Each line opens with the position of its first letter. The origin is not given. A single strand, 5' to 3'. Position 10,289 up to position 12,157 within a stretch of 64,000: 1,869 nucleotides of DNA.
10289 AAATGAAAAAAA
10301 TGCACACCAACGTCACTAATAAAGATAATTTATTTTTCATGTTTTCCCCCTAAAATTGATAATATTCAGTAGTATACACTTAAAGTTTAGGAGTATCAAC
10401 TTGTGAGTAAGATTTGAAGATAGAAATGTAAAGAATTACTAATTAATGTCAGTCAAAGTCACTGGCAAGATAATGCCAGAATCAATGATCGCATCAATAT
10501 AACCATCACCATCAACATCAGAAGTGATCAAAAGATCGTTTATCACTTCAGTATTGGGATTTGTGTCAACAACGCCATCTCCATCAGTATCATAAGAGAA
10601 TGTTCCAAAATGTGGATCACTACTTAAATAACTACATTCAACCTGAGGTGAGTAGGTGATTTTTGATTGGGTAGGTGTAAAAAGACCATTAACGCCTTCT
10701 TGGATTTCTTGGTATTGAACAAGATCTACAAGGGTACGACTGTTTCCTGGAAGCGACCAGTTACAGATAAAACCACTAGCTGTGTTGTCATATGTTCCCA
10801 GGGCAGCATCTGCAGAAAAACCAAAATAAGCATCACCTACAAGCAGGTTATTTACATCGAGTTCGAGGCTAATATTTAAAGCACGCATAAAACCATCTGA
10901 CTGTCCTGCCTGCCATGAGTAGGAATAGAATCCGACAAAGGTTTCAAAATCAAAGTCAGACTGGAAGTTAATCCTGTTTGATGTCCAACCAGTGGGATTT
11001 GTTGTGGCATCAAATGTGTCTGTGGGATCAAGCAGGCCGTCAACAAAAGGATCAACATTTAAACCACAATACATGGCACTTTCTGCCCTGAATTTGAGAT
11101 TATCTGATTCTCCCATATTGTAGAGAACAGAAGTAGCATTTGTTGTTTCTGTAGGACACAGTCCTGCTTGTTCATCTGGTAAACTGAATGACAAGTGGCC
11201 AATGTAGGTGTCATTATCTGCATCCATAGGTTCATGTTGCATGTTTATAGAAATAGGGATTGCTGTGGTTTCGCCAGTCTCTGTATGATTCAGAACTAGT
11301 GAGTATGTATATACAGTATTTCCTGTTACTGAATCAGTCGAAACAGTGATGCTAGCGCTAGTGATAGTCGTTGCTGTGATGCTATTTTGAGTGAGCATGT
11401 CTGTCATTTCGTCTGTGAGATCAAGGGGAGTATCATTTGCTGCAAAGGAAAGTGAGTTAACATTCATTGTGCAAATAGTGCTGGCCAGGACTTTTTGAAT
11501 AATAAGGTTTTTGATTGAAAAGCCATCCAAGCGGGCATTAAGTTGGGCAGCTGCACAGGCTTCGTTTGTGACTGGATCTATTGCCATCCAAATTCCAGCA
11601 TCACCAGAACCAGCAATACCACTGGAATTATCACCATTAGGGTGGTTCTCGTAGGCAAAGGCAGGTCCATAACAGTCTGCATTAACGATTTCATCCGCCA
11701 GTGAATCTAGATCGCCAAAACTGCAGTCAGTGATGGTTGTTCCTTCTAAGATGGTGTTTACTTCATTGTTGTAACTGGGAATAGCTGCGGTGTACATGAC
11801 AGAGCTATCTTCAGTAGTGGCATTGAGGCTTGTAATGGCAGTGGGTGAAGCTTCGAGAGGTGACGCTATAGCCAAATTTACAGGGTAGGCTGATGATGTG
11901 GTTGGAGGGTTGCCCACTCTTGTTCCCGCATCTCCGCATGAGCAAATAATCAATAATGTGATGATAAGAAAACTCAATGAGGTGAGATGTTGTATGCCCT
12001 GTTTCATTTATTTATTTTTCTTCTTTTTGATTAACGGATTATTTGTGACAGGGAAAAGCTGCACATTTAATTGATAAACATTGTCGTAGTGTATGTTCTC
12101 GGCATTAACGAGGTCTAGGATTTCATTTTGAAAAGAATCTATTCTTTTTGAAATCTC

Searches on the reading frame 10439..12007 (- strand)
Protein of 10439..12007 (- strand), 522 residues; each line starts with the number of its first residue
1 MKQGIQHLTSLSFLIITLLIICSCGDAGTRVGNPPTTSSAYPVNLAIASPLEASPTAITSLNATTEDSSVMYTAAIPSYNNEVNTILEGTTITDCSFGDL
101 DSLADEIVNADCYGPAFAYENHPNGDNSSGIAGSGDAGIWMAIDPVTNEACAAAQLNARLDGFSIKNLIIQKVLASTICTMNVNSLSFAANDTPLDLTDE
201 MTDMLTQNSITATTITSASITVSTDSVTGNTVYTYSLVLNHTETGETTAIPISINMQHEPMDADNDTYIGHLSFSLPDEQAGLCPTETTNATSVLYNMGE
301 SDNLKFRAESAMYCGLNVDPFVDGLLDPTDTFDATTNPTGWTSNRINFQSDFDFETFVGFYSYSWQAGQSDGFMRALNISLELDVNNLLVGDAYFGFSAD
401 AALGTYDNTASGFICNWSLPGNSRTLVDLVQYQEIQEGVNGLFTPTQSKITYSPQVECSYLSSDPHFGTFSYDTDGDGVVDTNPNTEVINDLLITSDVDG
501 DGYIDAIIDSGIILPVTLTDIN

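Call 18: find_encoding_contigs(protein=window:10439-12007:-, flank=10000, max_places=2)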
Protein window:10439-12007:- (522 aa): 24 contigs read that carry it; 2 places shown.
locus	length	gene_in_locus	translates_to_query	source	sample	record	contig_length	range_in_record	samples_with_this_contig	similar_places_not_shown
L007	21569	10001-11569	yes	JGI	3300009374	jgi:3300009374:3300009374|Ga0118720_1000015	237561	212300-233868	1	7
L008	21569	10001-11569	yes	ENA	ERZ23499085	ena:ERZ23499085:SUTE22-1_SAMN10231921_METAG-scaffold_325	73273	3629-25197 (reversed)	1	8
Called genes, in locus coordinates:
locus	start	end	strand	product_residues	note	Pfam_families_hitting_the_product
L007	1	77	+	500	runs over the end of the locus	-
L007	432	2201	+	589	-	-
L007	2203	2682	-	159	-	PF03061:4HBT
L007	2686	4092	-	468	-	PF02347:GDC-P, PF00266:Aminotran_5, PF21478:GcvP2_C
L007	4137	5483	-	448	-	PF02347:GDC-P, PF00266:Aminotran_5 (weak)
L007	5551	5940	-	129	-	PF01597:GCV_H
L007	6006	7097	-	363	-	PF01571:GCV_T, PF08669:GCV_T_C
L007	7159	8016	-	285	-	PF00763:THF_DHG_CYH, PF02882:THF_DHG_CYH_C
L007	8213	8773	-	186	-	PF14378:PAP2_3, PF01569:PAP2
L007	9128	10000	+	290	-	PF14394:DUF4423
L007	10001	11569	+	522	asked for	-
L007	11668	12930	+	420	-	-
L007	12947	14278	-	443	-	PF02881:SRP54_N, PF13401:AAA_22 (weak), PF20720:nSTAND3 (faint), PF00448:SRP54, PF02978:SRP_SPB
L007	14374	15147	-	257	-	PF08032:SpoU_sub_bind, PF00588:SpoU_methylase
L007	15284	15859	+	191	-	-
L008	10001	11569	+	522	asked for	-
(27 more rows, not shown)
